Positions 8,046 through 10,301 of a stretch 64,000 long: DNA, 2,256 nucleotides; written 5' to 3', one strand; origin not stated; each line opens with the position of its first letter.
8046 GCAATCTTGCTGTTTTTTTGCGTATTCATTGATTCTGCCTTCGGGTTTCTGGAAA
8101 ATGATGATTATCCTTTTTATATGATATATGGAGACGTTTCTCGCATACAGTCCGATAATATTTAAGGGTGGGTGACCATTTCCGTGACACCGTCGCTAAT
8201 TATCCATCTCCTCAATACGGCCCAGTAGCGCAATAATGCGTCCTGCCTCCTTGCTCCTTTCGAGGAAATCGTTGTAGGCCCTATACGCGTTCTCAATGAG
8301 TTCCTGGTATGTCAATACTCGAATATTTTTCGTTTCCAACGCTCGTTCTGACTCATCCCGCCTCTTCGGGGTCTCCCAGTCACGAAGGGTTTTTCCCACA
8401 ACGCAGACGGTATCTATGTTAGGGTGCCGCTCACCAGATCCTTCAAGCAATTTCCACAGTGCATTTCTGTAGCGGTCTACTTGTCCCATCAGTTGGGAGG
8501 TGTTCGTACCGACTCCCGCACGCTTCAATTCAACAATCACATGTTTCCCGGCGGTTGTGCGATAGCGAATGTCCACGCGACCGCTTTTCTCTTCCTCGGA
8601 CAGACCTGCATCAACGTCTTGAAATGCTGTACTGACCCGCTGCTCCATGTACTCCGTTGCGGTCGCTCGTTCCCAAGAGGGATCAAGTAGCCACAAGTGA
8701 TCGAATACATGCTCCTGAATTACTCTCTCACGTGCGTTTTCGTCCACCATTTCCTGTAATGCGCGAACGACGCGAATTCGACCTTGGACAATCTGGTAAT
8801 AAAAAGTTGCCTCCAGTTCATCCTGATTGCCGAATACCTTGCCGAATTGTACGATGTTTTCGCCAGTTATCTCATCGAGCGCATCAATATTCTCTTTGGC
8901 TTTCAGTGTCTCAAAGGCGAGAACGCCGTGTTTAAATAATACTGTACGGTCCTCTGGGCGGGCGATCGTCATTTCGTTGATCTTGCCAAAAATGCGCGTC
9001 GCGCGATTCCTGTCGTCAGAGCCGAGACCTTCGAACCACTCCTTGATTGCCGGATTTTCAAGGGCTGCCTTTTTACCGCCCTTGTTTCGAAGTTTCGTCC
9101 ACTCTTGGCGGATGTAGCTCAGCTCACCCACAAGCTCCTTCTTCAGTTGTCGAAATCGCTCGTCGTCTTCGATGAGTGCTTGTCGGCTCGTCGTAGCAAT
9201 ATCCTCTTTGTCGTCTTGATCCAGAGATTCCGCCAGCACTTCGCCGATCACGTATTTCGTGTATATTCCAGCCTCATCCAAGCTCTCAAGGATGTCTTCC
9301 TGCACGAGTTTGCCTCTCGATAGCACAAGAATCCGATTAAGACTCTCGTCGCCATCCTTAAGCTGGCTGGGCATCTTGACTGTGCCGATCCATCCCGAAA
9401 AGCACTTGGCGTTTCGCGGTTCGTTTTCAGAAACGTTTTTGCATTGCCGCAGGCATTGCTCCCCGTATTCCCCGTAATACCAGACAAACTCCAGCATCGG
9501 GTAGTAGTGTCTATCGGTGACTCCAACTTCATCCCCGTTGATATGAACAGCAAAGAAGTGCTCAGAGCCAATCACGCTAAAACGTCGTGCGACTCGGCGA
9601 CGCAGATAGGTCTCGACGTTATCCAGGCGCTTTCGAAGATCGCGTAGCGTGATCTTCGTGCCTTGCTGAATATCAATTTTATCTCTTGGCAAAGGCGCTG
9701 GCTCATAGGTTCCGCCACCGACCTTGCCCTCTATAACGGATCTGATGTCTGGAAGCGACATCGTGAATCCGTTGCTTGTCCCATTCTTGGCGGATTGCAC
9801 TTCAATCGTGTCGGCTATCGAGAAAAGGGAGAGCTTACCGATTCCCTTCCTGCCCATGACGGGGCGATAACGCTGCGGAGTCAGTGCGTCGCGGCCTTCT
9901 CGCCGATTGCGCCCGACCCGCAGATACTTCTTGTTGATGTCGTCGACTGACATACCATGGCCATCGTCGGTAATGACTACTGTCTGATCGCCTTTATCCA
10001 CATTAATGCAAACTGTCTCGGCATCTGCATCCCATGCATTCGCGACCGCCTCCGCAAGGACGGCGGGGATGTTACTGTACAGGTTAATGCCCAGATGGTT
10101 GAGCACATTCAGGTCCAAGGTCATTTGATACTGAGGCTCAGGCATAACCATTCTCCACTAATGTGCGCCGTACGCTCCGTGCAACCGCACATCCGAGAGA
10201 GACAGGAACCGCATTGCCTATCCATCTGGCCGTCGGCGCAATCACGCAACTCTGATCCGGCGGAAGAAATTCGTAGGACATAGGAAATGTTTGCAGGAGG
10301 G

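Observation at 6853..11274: Candidate composite defence module: C5-MTase, then GHKL(MORC-like) ATPase-nuclease fusion, then SIR2-like protein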

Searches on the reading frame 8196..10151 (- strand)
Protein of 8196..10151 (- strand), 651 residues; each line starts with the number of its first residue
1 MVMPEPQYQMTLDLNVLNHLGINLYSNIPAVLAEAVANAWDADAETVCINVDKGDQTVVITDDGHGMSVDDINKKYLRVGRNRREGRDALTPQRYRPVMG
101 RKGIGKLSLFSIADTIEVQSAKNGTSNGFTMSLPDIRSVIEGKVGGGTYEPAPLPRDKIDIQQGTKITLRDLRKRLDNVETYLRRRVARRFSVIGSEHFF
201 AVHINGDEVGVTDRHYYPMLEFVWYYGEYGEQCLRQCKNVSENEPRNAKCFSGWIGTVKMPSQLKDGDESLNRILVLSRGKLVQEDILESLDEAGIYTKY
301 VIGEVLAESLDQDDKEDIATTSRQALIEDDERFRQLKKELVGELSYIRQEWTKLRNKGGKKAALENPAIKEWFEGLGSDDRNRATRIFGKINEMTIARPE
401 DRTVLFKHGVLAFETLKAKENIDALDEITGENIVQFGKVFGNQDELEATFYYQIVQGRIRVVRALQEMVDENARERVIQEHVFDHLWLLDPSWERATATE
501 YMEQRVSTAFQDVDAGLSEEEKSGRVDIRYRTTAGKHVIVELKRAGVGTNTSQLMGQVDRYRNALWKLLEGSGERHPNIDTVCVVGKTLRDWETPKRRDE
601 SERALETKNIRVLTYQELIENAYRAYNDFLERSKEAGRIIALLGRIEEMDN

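Call 3: search_protein_families(library=pfam, proteins=[window:8196-10151:-], max_evalue=0.01)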
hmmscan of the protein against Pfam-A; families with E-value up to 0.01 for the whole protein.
window:8196-10151:- (651 aa): 2 families
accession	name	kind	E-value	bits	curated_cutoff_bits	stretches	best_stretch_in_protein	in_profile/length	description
PF13589.12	HATPase_c_3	-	5.5e-20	72.2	25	1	30-142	5-114/137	Histidine kinase-, DNA gyrase B-, and HSP90-like ATPase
PF02518.31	HATPase_c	-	7.4e-07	30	26.4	1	31-134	9-108/111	Histidine kinase-, DNA gyrase B-, and HSP90-like ATPase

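Call 4: search_protein_families(library=padloc, proteins=[window:8196-10151:-], max_evalue=0.01)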
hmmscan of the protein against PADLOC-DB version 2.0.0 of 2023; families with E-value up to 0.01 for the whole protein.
window:8196-10151:- (651 aa): 2 families
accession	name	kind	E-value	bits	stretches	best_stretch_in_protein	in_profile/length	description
PDLC03419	REase_II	-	1e-98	329.5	1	7-574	4-598/695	Type II restriction enzyme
PDLC03485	REase_II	-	2.3e-72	242.3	1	5-357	3-354/611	Type II restriction enzyme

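Call 5: search_protein_families(library=ncbifam, proteins=[window:8196-10151:-], max_evalue=0.01)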
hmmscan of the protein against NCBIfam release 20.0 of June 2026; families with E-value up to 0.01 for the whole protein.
window:8196-10151:- (651 aa): 13 families
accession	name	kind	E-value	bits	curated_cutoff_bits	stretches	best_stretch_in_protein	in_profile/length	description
NF050001.1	restrict_BbrUII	equivalog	1.3e-238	793.8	550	1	8-643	1-656/659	BbrUII/HgiDII family restriction enzyme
NF010683.0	PRK14083.1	equivalog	1.3e-08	33.8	455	1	44-207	53-200/604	HSP90 family protein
TIGR00585.2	mutl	equivalog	3.6e-06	26.2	180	1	30-74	23-68/555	DNA mismatch repair endonuclease MutL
NF003555.1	PRK05218.1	equivalog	7.5e-06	24.7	371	1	42-128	56-146/614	molecular chaperone HtpG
NF047352.1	P_loop_sacsin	domain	2e-05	25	50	1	31-118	3-79/80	sacsin N-terminal ATP-binding-like domain-containing protein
NF000953.0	PRK00095.2-4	equivalog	2.9e-05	23.2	693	1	30-81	25-77/611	DNA mismatch repair endonuclease MutL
NF000951.0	PRK00095.2-1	equivalog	8.1e-05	21.5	391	1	28-130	25-123/559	DNA mismatch repair endonuclease MutL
NF000950.0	PRK00095.1-3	equivalog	0.00017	20.2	756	1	30-83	26-80/641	DNA mismatch repair endonuclease MutL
NF041932.1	MzaB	equivalog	0.00046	18.7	850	1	27-127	11-107/480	MZA anti-phage system associated ATPase MzaB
NF000949.0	PRK00095.1-2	equivalog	0.00061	18.9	750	1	30-73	29-73/634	DNA mismatch repair endonuclease MutL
NF000952.0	PRK00095.2-2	subfamily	0.00063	18.3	840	1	30-81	25-77/623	DNA mismatch repair endonuclease MutL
NF003270.0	PRK04247.1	equivalog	0.0016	17.5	216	1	521-565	157-198/250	endonuclease NucS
TIGR03014.2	EpsL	equivalog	0.0019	17.3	275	1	473-545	127-196/385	XrtB/PEP-CTERM-associated polysaccharide biosynthesis outer membrane protein EpsL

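Call 7: search_solved_structures(query=window:8196-10151:-, max_evalue=1, show_alignments=1)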
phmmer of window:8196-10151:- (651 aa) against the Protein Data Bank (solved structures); distinct sequences matched with E-value up to 1: 26.
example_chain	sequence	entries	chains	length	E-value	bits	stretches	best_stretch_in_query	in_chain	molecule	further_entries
3h80_A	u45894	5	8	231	0.00019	23.5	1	45-186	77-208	Heat shock protein 83-1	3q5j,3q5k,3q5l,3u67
2ior_A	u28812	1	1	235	0.014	17.3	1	39-125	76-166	Chaperone protein htpG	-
4gqt_A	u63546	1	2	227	0.045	15.6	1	47-184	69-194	Heat shock protein 90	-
7c04_A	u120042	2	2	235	0.054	15.4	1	49-125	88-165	Heat shock protein 75 kDa, mitochondrial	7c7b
5f3k_A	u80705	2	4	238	0.055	15.3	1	49-125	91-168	Heat shock protein 75 kDa, mitochondrial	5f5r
2jki_A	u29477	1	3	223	0.1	14.5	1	41-124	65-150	CYTOSOLIC HEAT SHOCK PROTEIN 90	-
2xcm_A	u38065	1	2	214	0.1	14.4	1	41-124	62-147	CYTOSOLIC HEAT SHOCK PROTEIN 90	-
4xc0_A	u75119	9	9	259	0.11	14.3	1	47-126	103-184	Heat shock cognate 90 kDa protein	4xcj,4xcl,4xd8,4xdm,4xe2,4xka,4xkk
9d9d_A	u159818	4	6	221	0.14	14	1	50-124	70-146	Heat shock protein 90 homolog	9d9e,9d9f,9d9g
6d14_A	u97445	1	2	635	0.15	13.9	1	47-131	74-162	TNF receptor-associated protein 1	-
6cji_A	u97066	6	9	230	0.15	13.9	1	50-124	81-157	Heat shock protein 90 homolog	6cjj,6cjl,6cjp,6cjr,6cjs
4j0b_A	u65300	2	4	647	0.15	13.8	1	47-131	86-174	TNF receptor-associated protein 1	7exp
9msq_A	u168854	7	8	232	0.15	13.8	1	50-124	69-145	Heat shock protein 90 homolog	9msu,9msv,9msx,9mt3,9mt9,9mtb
4ivg_A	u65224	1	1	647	0.15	13.8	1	47-131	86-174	TNF receptor-associated protein 1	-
5tvu_A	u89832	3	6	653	0.16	13.8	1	47-131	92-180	TNF receptor-associated protein 1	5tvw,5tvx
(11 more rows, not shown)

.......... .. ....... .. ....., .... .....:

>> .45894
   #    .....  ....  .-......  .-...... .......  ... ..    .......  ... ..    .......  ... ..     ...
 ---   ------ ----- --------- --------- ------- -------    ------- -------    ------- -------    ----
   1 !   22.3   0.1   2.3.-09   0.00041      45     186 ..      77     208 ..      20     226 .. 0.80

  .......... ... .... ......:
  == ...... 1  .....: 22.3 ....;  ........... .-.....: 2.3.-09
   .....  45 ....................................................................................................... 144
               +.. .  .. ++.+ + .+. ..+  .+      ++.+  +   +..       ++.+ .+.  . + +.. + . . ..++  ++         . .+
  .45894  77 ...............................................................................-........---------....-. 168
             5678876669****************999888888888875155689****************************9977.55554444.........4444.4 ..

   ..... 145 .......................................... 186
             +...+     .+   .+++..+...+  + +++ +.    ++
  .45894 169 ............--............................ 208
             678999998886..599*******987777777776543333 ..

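Call 12: find_homologous_proteins(query=window:8196-10151:-, max_evalue=0.00001)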
Query window:8196-10151:- (651 aa): 6676 proteins with E <= 0.00001 among 8000 candidates; the best 120 are listed.
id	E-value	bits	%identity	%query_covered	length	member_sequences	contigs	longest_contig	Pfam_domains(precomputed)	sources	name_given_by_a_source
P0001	0.0e+0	1468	100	100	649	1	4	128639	PF02518.32,PF13589.13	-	-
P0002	0.0e+0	1311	90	100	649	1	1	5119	PF02518.32,PF13589.13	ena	-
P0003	0.0e+0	1275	88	99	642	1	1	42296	PF02518.32,PF13589.13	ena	-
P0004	0.0e+0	1273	87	100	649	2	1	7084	PF02518.32,PF13589.13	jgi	-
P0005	0.0e+0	1252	85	100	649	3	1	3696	PF02518.32,PF13589.13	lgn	-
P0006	0.0e+0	1219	84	100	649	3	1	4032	PF02518.32,PF13589.13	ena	-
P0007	0.0e+0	1198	83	98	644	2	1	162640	PF02518.32,PF13589.13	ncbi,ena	-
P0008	0.0e+0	1178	80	100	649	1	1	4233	PF02518.32,PF13589.13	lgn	-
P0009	0.0e+0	1137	79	100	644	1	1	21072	PF02518.32,PF13589.13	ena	-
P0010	0.0e+0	1128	79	99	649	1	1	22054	PF02518.32,PF13589.13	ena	-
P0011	0.0e+0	1105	77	100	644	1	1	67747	PF02518.32,PF13589.13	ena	-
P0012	0.0e+0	1092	76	100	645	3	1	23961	PF02518.32,PF13589.13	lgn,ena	-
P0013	9.1e-298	1007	70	99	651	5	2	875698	PF02518.32,PF13589.13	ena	-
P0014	2.6e-292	989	68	99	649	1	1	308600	PF02518.32,PF13589.13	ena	-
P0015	8.9e-291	984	68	99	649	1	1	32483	PF13589.13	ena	-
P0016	2.6e-289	979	68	99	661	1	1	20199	PF13589.13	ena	-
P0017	3.0e-288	976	69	98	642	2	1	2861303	PF02518.32,PF13589.13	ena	-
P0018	1.9e-285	967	67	99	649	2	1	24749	PF02518.32,PF13589.13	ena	-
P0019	1.8e-284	963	68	99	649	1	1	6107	PF13589.13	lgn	-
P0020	2.0e-284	963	67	98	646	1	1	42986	PF13589.13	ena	-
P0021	2.9e-284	963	66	99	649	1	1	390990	PF02518.32,PF13589.13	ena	-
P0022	1.6e-283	960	67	99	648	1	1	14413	PF13589.13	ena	-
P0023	6.5e-282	955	68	98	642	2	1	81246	PF02518.32,PF13589.13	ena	-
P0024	2.3e-275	933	64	99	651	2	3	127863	PF13589.13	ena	-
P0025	3.0e-274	930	64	99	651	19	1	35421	PF13589.13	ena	-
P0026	9.9e-273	925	66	99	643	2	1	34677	PF02518.32,PF13589.13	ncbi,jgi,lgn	-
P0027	3.9e-270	916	63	99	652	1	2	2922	PF02518.32,PF13589.13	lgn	-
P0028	2.5e-267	907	62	99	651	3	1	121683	PF13589.13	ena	-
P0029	3.8e-267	906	63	99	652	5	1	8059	PF02518.32,PF13589.13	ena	-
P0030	8.6e-267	905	61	99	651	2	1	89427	PF02518.32,PF13589.13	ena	-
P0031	1.2e-265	901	62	99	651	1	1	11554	PF02518.32,PF13589.13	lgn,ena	-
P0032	7.2e-263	892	61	100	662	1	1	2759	PF02518.32,PF13589.13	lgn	-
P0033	1.3e-261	888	63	100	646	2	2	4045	PF13589.13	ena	-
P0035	4.6e-260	883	63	98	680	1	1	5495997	PF13589.13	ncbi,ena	-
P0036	4.6e-258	876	61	99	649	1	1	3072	PF02518.32,PF13589.13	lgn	-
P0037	3.0e-257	873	60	99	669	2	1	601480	PF02518.32,PF13589.13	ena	-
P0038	7.8e-255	866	61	99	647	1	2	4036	PF02518.32,PF13589.13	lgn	-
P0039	9.6e-255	865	60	99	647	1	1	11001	PF02518.32,PF13589.13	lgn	-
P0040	2.9e-253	860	59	99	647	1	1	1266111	PF13589.13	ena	-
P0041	6.4e-253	859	59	99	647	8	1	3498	PF02518.32,PF13589.13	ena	-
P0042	7.0e-252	856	59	99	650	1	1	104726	PF02518.32,PF13589.13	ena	-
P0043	1.2e-251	855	60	99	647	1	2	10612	PF13589.13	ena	-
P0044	1.6e-251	855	59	99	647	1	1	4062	PF02518.32,PF13589.13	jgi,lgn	-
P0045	1.5e-248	845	62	92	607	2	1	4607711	PF13589.13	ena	-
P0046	2.6e-248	844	59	99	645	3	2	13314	PF02518.32,PF13589.13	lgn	-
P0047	4.0e-248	843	60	99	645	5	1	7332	PF02518.32,PF13589.13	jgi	-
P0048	1.8e-245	835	59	99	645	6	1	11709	PF02518.32,PF13589.13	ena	-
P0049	9.4e-244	829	58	99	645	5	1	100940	PF02518.32,PF13589.13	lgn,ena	-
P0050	7.6e-243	826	58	99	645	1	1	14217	PF02518.32,PF13589.13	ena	-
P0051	1.0e-240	819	57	99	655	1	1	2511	PF02518.32,PF13589.13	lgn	-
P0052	1.6e-239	815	57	99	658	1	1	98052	PF02518.32,PF13589.13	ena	-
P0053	3.3e-239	814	57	98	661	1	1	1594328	PF13589.13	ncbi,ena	-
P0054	4.3e-238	810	56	99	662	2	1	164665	PF13589.13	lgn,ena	-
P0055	3.8e-237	807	56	98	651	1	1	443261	PF02518.32,PF13589.13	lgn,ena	-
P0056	7.4e-237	806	57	99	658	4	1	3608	PF02518.32,PF13589.13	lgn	-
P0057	1.1e-236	806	56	99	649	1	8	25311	PF02518.32,PF13589.13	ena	-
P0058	1.7e-236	805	56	98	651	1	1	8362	PF02518.32,PF13589.13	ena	-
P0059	4.0e-236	804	56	98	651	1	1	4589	PF02518.32,PF13589.13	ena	-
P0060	7.0e-236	803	56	98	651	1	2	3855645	PF02518.32,PF13589.13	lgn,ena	-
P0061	7.7e-236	803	56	98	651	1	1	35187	PF02518.32,PF13589.13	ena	-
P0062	8.8e-236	803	56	99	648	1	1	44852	PF02518.32,PF13589.13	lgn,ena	-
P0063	1.5e-235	802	56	98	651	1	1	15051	PF13589.13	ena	-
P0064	1.6e-235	802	56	98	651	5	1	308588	PF02518.32,PF13589.13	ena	-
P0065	3.0e-235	801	56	98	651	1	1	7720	PF02518.32,PF13589.13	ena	-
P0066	6.5e-235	800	56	98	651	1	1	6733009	PF02518.32,PF13589.13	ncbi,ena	-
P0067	1.3e-234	799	56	98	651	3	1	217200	PF02518.32,PF13589.13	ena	-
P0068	3.6e-234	797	57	99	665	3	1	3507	PF02518.32,PF13589.13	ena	-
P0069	3.9e-234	797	56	98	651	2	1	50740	PF02518.32,PF13589.13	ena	-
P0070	2.1e-233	795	56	98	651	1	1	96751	PF02518.32,PF13589.13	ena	-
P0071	3.9e-233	794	56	98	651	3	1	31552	PF02518.32,PF13589.13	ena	-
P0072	4.3e-233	794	55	98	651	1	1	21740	PF02518.32,PF13589.13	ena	-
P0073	5.9e-233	793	55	98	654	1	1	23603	PF02518.32,PF13589.13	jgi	-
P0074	7.5e-233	793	56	98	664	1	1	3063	PF02518.32,PF13589.13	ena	-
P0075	1.6e-232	792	55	98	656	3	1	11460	PF02518.32,PF13589.13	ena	-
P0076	2.8e-232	791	55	98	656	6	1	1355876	PF02518.32,PF13589.13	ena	-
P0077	3.6e-232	791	56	98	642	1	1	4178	PF02518.32,PF13589.13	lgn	-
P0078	3.8e-232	791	55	98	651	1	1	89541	PF02518.32,PF13589.13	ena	-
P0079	4.2e-232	790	56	98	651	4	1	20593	PF02518.32,PF13589.13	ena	-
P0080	5.5e-232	790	55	99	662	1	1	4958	PF13589.13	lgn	-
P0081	6.7e-232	790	56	98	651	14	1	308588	PF02518.32,PF13589.13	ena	-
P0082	1.9e-231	788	55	98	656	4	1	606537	PF13589.13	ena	-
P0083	2.7e-231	788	57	99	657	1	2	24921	PF02518.32,PF13589.13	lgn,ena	-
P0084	4.9e-231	787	56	98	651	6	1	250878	PF02518.32,PF13589.13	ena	-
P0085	5.2e-230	784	56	98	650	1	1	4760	PF02518.32,PF13589.13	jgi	-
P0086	8.3e-230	783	56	98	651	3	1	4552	PF13589.13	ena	-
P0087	8.7e-230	783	55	98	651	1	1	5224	PF02518.32,PF13589.13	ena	-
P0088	1.9e-228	778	54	98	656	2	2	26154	PF13589.13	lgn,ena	-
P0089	5.4e-228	777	58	94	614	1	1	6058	PF13589.13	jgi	jgi:hypothetical protein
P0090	4.1e-227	774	54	98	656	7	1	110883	PF02518.32,PF13589.13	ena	-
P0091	8.9e-227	773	54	99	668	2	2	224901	PF02518.32,PF13589.13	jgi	-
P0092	4.2e-226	771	53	99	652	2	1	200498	PF02518.32,PF13589.13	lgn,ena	-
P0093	4.3e-226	771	55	98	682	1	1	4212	PF13589.13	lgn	-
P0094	4.3e-225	767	54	99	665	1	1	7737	PF13589.13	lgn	-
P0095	5.3e-225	767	54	99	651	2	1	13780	PF13589.13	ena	-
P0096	1.2e-224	766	54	100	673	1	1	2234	PF02518.32,PF13589.13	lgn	-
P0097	2.2e-224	765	55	99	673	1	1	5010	PF13589.13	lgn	-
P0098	2.3e-224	765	54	98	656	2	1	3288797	PF02518.32,PF13589.13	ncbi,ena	-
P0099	1.2e-223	763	54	98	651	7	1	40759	PF02518.32,PF13589.13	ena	-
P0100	2.7e-222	758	54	98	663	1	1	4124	PF02518.32,PF13589.13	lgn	-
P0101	9.3e-222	756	54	100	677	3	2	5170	PF02518.32,PF13589.13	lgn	-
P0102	2.0e-220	752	54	100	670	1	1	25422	PF13589.13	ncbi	-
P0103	5.5e-220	750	53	98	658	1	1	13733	PF02518.32,PF13589.13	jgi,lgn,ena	-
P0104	4.4e-219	747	53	98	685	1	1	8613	PF13589.13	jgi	jgi:hypothetical protein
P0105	2.5e-218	745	53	99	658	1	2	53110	PF02518.32,PF13589.13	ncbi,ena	-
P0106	6.1e-218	744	53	100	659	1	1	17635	PF02518.32,PF13589.13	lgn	-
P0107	1.9e-217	742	54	99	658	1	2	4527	PF02518.32,PF13589.13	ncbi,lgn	-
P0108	5.8e-217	740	53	98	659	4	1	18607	PF13589.13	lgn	-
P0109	2.9e-216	738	53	100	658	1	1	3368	PF13589.13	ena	-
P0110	3.4e-216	738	53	98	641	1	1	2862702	PF02518.32,PF13589.13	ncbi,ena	-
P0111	3.6e-215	735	53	99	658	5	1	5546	PF13589.13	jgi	-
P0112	6.0e-215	734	51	100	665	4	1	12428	PF02518.32,PF13589.13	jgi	jgi:hypothetical protein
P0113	1.4e-214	733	52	99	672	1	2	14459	PF13589.13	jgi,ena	jgi:hypothetical protein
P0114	3.9e-214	731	52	99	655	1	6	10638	PF13589.13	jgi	jgi:hypothetical protein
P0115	5.5e-214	731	51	99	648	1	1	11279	PF02518.32,PF13589.13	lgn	-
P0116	6.4e-214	730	52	99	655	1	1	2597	PF02518.32,PF13589.13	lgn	-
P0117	1.7e-213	729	51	98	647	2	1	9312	PF02518.32,PF13589.13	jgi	-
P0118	3.0e-213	728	52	99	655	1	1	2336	PF13589.13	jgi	jgi:hypothetical protein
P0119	3.2e-213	728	51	99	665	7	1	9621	PF02518.32,PF13589.13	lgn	-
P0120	5.3e-213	727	53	98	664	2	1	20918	PF02518.32,PF13589.13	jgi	-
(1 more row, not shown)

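Call 15: find_related_loci(query=A1, collection=genome_contigs, flank=8000)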
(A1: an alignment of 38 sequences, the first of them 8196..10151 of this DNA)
Query A1 (651 aa) in genome_contigs; peptide patterns used: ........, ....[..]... (x = any residue, [..] = any of these).
599 stretches matched a pattern (row limit reached: there are more); 566 encode a relative of the query (tblastn E <= 1e-3); the best 80 are kept; 80 distinct loci.
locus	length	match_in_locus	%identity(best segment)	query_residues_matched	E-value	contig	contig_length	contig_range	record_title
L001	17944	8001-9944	68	3-651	0e+0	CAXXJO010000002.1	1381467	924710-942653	MAG: Pseudomonadales bacterium isolate c5c9f45e-28c9-4f0a-806d-e61ce6d83dd2 genome assembly, contig: contig_2, whole gen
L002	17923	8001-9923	63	8-648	0e+0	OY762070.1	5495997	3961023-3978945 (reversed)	MAG: Pseudomonadales bacterium isolate ac928a3f-4c2e-4f54-a756-792d58c1f79c genome assembly, chromosome: 1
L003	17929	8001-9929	59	3-646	0e+0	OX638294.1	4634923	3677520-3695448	MAG: uncultured Thermoanaerobaculia bacterium isolate 42478a12-5572-4d71-959b-92ffd854a98d genome assembly, chromosome:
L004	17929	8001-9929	59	3-646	0e+0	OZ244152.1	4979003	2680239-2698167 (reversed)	MAG: Candidatus Multivorans sp. isolate afea6ae8-3198-4470-b6a0-f74c278aea2c genome assembly, chromosome: 1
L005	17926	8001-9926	60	3-647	0e+0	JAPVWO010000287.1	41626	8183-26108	MAG: Candidatus Multivorans thiocomprendens isolate r_rhhh15 Seq287, whole genome shotgun sequence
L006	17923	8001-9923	57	8-648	0e+0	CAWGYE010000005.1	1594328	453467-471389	MAG: uncultured Alphaproteobacteria bacterium isolate MFD09206.bin.2.54 genome assembly, contig: contig_982, whole genom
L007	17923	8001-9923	56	8-648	0e+0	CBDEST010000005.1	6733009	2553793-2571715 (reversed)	MAG: Bryobacterales bacterium isolate 43e8cf1b-7c08-4a57-bc5e-d388cc7a59f2 genome assembly, contig: contig_5, whole geno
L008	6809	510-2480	53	1-647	0e+0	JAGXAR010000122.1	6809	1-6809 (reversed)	MAG: Nitrospirae bacterium isolate REEB81 contig-150_15617, whole genome shotgun sequence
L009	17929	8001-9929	53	3-647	0e+0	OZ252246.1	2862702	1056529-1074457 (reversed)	MAG: Nitrospinales bacterium isolate 09764799-6df8-48cc-ac82-a3f7e3b0517f genome assembly, chromosome: 1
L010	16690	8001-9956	83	1-650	0e+0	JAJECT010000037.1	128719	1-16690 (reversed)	MAG: Rhodothermales bacterium isolate jk18xAbins.31 k141_635935, whole genome shotgun sequence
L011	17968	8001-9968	49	1-648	0e+0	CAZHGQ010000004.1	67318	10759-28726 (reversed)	MAG TPA_asm: uncultured Candidatus Saccharibacteria bacterium isolate SRP257259_co1_375 genome assembly, contig: NODE_38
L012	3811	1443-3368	50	3-647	0e+0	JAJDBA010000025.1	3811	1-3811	MAG: Nitrospinaceae bacterium isolate OFTM251 OFTM251_24, whole genome shotgun sequence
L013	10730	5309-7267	50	1-650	0e+0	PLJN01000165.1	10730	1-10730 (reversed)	MAG: Acidobacteriaceae bacterium isolate palsa_191 73.20110800_P1M.59_contig_5165, whole genome shotgun sequence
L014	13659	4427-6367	50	7-648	0e+0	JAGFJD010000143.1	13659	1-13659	MAG: Phaeodactylibacter sp. isolate mag.14 k127_2682774, whole genome shotgun sequence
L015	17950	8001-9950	49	8-651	0e+0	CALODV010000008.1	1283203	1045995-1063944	MAG: Candidatus Cloacimonadales bacterium isolate LOGT_bin.0140 genome assembly, contig: contig_17841, whole genome shot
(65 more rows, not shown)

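Call 23: search_protein_families(library=pfam, proteins=[L010:10076-11293:+], max_evalue=0.1)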
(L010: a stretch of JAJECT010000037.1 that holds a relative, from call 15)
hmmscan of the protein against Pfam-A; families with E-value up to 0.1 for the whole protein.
L010:10076-11293:+ (406 aa): 1 family
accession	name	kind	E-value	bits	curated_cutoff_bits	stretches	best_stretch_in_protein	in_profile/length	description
PF13289.12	SIR2_2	-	3.3e-06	27.7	24.5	1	193-364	3-125/141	SIR2-like domain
